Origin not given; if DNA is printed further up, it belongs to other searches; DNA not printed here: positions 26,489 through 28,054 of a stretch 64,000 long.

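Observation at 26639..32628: SusC/SusD pair whose only cargo gene is a secreted pseudo-dimeric OsmC-like protein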

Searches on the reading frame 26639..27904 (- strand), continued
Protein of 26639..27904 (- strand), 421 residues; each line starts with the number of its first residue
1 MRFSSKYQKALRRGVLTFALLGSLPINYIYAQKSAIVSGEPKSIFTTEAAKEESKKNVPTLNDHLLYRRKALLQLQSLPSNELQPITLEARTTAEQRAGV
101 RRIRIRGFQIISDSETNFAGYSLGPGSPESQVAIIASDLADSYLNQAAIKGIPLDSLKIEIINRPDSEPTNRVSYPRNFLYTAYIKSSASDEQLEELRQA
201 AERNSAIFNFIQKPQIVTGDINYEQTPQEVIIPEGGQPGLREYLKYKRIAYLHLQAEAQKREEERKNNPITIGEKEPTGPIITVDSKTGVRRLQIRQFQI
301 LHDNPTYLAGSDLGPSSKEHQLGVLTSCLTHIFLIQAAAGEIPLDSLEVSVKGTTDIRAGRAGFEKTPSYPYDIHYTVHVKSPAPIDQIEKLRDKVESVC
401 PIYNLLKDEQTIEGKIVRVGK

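Call 19: search_protein_families(library=pfam, proteins=[L001:1140-2597:+, L001:10302-12347:+, L001:12478-13692:+, L009:11663-14230:+, L001:2647-3828:+, L007:2861-3898:+, L005:12417-14060:+, L025:5910-8804:+, L016:7517-8857:+, L016:4931-6034:+], max_evalue=0.0001)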
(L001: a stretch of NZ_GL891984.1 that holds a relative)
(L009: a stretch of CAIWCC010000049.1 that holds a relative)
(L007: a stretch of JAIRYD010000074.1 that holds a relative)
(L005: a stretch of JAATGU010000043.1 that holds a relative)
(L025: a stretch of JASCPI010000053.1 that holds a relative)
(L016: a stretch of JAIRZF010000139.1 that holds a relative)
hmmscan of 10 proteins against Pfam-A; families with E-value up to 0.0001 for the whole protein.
L001:1140-2597:+ (485 aa): 2 families
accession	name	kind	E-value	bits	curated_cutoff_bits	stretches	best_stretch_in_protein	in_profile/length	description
PF01546.33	Peptidase_M20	-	1.7e-11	44.9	24.6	1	104-310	4-113/206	Peptidase family M20/M25/M40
PF07687.19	M20_dimer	-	4.1e-08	33.6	21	1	216-301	13-100/107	Peptidase dimerisation domain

L001:10302-12347:+ (681 aa): 4 families
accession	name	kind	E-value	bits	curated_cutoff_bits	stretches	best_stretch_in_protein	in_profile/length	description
PF00326.27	Peptidase_S9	-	7.5e-53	179.6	22.6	1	473-681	3-210/213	Prolyl oligopeptidase family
PF02129.25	Peptidase_S15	-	2.2e-06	28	23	1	435-572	1-134/262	X-Pro dipeptidyl-peptidase (S15 family)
PF05448.18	AXE1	-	3.3e-06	26.5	21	0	422-562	52-204/321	Acetyl xylan esterase (AXE1)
PF20434.5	BD-FAE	-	1.3e-05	25.2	26.8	0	450-625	8-202/215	BD-FAE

L001:12478-13692:+ (404 aa): 6 families
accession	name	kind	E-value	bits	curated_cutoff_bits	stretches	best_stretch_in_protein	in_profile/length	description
PF01053.26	Cys_Met_Meta_PP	-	1.2e-122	409.6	27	1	14-403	1-380/381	Cys/Met metabolism PLP-dependent enzyme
PF00266.25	Aminotran_5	-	8.1e-12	45.2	21.5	1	87-237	64-221/371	Aminotransferase class-V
PF01212.27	Beta_elim_lyase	-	1.1e-08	35.3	27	1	66-285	30-268/288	Beta-eliminating lyase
PF00155.27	Aminotran_1_2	-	1.1e-08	35.2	19.7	1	72-221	46-226/361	Aminotransferase class I and II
PF06838.17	Met_gamma_lyase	-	2.1e-06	27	24.2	1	65-233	55-242/405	Methionine gamma-lyase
PF01041.23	DegT_DnrJ_EryC1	-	4.2e-06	26.7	19.8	1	68-199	24-155/360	DegT/DnrJ/EryC1/StrS aminotransferase family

L009:11663-14230:+ (855 aa): 1 family
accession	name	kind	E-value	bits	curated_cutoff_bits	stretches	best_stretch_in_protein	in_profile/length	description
PF00246.29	Peptidase_M14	-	2.2e-16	60.7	21.6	1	63-230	2-139/286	Zinc carboxypeptidase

L001:2647-3828:+ (393 aa): 1 family
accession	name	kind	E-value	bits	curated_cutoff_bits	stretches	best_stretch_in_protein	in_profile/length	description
PF00375.23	SDF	-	1.2e-61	209.3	27.9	1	9-379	2-385/387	Sodium:dicarboxylate symporter family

L007:2861-3898:+ (345 aa): 0 families

L005:12417-14060:+ (547 aa): 3 families
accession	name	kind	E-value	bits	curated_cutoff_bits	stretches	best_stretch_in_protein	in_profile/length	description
PF13520.12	AA_permease_2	-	1.1e-51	176.6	27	1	29-453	2-405/427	Amino acid permease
PF00324.27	AA_permease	-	3.7e-37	128.6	24.6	1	34-452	3-420/470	Amino acid permease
PF13906.12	AA_permease_C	-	8.3e-15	55.1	27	1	429-479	1-51/51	C-terminus of AA_permease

L025:5910-8804:+ (964 aa): 2 families
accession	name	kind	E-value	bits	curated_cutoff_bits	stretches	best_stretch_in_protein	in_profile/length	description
PF00593.30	TonB_dep_Rec_b-barrel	-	5e-26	93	27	1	378-933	16-436/436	TonB dependent receptor-like, beta-barrel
PF07715.20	Plug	-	7.7e-14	52.5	23.9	1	132-235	2-102/107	TonB-dependent Receptor Plug Domain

L016:7517-8857:+ (446 aa): 1 family
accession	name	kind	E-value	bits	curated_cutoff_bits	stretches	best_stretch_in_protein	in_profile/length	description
PF18962.6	Por_Secre_tail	-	1e-09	39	27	1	374-445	8-75/75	Secretion system C-terminal sorting domain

L016:4931-6034:+ (367 aa): 0 families

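Call 20: search_protein_families(library=pfam, proteins=[L040:5892-6638:+, L037:7518-8846:+, L041:7256-8911:+, L040:9540-10580:+, L040:12236-13243:+, L055:6175-7179:-, L056:7425-8885:-, L040:7723-8889:+, L064:8725-9519:-, L055:9618-10598:+], max_evalue=0.0001)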
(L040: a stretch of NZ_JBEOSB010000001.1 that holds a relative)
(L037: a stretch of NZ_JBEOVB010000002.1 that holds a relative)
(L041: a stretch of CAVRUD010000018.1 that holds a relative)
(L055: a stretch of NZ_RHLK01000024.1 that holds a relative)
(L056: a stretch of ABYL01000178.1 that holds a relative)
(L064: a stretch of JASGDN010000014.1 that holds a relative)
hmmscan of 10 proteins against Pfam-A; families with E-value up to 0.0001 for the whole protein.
L040:5892-6638:+ (248 aa): 2 families
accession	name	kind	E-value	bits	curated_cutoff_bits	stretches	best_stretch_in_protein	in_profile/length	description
PF00005.33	ABC_tran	-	7.9e-31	107.9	25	1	29-173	2-136/137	ABC transporter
PF13304.12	AAA_21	-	9.3e-08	32.9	27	0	143-199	235-293/304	AAA domain, putative AbiEii toxin, Type IV TA system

L037:7518-8846:+ (442 aa): 1 family
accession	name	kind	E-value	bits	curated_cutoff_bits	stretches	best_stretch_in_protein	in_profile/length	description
PF00296.26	Bac_luciferase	-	2.6e-56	191.7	27.9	1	26-387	10-310/314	Luciferase-like monooxygenase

L041:7256-8911:+ (551 aa): 1 family
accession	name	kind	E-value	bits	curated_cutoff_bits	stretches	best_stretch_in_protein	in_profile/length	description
PF00496.27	SBP_bac_5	-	3.9e-84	283.3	32.4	1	98-465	2-364/368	Bacterial extracellular solute-binding proteins, family 5 Middle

L040:9540-10580:+ (346 aa): 1 family
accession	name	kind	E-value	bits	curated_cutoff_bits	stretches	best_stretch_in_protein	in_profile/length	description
PF00296.26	Bac_luciferase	-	1.3e-40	140.2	27.9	1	13-293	9-304/314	Luciferase-like monooxygenase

L040:12236-13243:+ (335 aa): 3 families
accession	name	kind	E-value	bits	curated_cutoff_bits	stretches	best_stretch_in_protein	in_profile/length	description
PF09084.16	NMT1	-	1.9e-19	70.9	20.5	1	82-262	30-216/216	NMT1/THI5 like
PF13379.11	NMT1_2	-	1.5e-08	35.2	24.7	1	130-260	106-241/252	NMT1-like family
PF12974.12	Phosphonate-bd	-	1e-06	28.8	27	1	114-257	72-220/242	ABC transporter, phosphonate, periplasmic substrate-binding protein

L055:6175-7179:- (334 aa): 1 family
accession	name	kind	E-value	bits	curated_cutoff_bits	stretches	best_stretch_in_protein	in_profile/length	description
PF00528.27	BPD_transp_1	-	2e-18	67.2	26.4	1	155-317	1-171/184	Binding-protein-dependent transport system inner membrane component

L056:7425-8885:- (486 aa): 4 families
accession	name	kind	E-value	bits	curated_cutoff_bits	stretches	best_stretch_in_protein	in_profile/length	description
PF08028.16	Acyl-CoA_dh_2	-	2.7e-23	83.2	22.7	1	330-461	3-130/134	Acyl-CoA dehydrogenase, C-terminal domain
PF00441.29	Acyl-CoA_dh_1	-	1.4e-13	51.7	22.4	1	328-459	16-133/150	Acyl-CoA dehydrogenase, C-terminal domain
PF02771.21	Acyl-CoA_dh_N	-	2.9e-13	50.6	22.9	1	106-209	7-112/113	Acyl-CoA dehydrogenase, N-terminal domain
PF02770.24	Acyl-CoA_dh_M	-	1.5e-08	35.2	33.3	1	229-303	19-97/97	Acyl-CoA dehydrogenase, middle domain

L040:7723-8889:+ (388 aa): 1 family
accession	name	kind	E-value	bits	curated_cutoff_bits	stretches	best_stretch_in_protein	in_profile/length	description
PF02627.25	CMD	-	2e-15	57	23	1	254-331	6-82/84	Carboxymuconolactone decarboxylase family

L064:8725-9519:- (264 aa): 0 families

L055:9618-10598:+ (326 aa): 1 family
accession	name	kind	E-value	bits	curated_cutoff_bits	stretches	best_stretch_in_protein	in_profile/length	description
PF00291.31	PALP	-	1.8e-74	251.2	35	1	25-310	2-295/295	Pyridoxal-phosphate dependent enzyme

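Call 31: predict_structure(alignment_id=A2)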
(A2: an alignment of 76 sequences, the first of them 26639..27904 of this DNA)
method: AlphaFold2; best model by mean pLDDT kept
length: 421 residues; sequences in the alignment: 76
mean_pLDDT: 89.1   pTM: 0.85
mean pLDDT of the five models: 89.1, 88.9, 88.1, 85.6, 84.9
residues with pLDDT >= 90: 312; 70-90: 59; 50-70: 30; < 50: 20
segments of 3 or more residues with pLDDT < 50: 1-3, 23-39
pLDDT, mean of each block of 10 residues (from residue 1): 51 56 42 43 90 90 96 96 98 86 97 85 92 98 98 97 87 89 97 98 97 96 96 85 93 93 86 69 94 95 94 97 98 96 97 97 96 98 98 97 95 94 65
secondary structure, 60 per line:
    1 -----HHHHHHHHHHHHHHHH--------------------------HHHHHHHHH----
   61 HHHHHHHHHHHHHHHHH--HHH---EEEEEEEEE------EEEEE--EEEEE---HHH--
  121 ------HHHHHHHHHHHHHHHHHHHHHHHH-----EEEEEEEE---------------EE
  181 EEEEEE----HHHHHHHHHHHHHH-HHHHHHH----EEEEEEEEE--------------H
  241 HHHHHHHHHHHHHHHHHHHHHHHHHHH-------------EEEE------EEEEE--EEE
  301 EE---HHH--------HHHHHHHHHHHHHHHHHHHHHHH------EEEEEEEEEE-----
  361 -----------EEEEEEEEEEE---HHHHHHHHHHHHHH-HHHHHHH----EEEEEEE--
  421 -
elements in order: H6-21 H48-56 H61-77 E86-94 E101-105 E108-112 H127-150 E156-163 E179-186 H191-204 H206-212 E217-225 H240-267 E281-284 E291-295 E298-302 H317-339 E346-355 E372-382 H386-399 H401-407 E412-418
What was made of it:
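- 26639..27904 (-): Exported tandem OsmC-like protein, 421 aa plus stop codon. AF2 model with pLDDT 89.1 and pTM 0.85 (call 31).
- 27812..27904 (-): Signal peptide, residues 1-31, with predicted signal-peptidase-I cleavage at IYA|QK. The model has low pLDDT at residues 1-39 (call 31).
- On OsmC/Ohr superfamily (PF02566): Each half has the secondary-structure order of the OsmC fold (call 31).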

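Call 34: fold_search(model_id=the predicted structure, library=pdb)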
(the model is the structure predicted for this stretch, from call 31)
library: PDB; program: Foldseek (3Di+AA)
matches with E <= 10: 358; with E <= 0.001: 11
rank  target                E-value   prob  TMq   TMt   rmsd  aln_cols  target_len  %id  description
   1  2opl_A                9.7e-06  1.00  0.28  0.60   9.0       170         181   20  Crystal structure of an osmc-like protein (gsu2788) from geobacter sulfurreducens at 1.50 A resolution (released 2007-02-13)
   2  1lql_C                1.7e-05  1.00  0.27  0.74  10.4       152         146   20  Crystal structure of OsmC like protein from Mycoplasma pneumoniae (released 2003-08-05)
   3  2opl_B                2.7e-05  1.00  0.28  0.60   9.0       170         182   20  Crystal structure of an osmc-like protein (gsu2788) from geobacter sulfurreducens at 1.50 A resolution (released 2007-02-13)
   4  1lql_A                3.0e-05  1.00  0.28  0.77  10.4       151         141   20  Crystal structure of OsmC like protein from Mycoplasma pneumoniae (released 2003-08-05)
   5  1lql_J                4.0e-05  1.00  0.27  0.76  10.4       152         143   20  Crystal structure of OsmC like protein from Mycoplasma pneumoniae (released 2003-08-05)
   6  6mjn_A                5.2e-04  1.00  0.25  0.66   9.9       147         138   14  Crystal structure of an organic hydroperoxide resistance protein OsmC, predicted redox protein, regulator of sulfide b (released 2018-10-03)
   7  2onf_A                5.9e-04  1.00  0.24  0.68   2.7       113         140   19  Crystal structure of a putative osmotically inducible protein c (ta0195) from thermoplasma acidophilum at 1.70 A resol (released 2007-02-06)
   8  6mjn_D                5.9e-04  1.00  0.25  0.65   8.8       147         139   13  Crystal structure of an organic hydroperoxide resistance protein OsmC, predicted redox protein, regulator of sulfide b (released 2018-10-03)
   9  3i07_A                7.8e-04  1.00  0.23  0.60  11.3       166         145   13  Crystal structure of a putative organic hydroperoxide resistance protein from Vibrio cholerae O1 biovar eltor str. N16 (released 2009-08-11)
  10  2d7v_A                7.8e-04  1.00  0.23  0.55   9.0       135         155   17  Structure of OsmC-like Protein of Unknown Function VCA0330 from Vibrio cholerae O1 biovar eltor str. N16961 (released 2006-01-10)
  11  3i07_B                8.2e-04  1.00  0.23  0.59   9.1       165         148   12  Crystal structure of a putative organic hydroperoxide resistance protein from Vibrio cholerae O1 biovar eltor str. N16 (released 2009-08-11)
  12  6mjn_C                1.1e-03  1.00  0.25  0.65   8.9       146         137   14  Crystal structure of an organic hydroperoxide resistance protein OsmC, predicted redox protein, regulator of sulfide b (released 2018-10-03)
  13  9jxc_B                1.1e-03  1.00  0.24  0.61  10.1       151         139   11  Crystal Structure of AbOhr-R15C (released 2024-11-06)
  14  6ebc_D                1.2e-03  1.00  0.24  0.59   9.2       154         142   14  OhrB (Organic Hydroperoxide Resistance protein) wild type from Chromobacterium violaceum and reduced by DTT (released 2020-02-12)
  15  6ebc_B                1.5e-03  1.00  0.24  0.59   9.2       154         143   14  OhrB (Organic Hydroperoxide Resistance protein) wild type from Chromobacterium violaceum and reduced by DTT (released 2020-02-12)
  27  6mjn_B                4.1e-03  1.00  0.25  0.64   9.9       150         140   14  Crystal structure of an organic hydroperoxide resistance protein OsmC, predicted redox protein, regulator of sulfide b (released 2018-10-03)
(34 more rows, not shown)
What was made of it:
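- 26639..27904 (-): Foldseek probability 1.0 to the OsmC-like structures 2opl and 1lql and to Ohr and OsmC (call 34).
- On OsmC/Ohr superfamily (PF02566): Foldseek probability is 1.0 to 2opl, 1lql, 6mjn, Ohr and OsmC entries (call 34).
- Closest known: Ohr/OsmC thiol peroxidases. Same: The fold is the same: beta1-3, helix 1, beta4-5, helices 2-3, beta6 in each half (calls 31, 34).
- The structural neighbours are Ohr and OsmC peroxidases (call 34).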
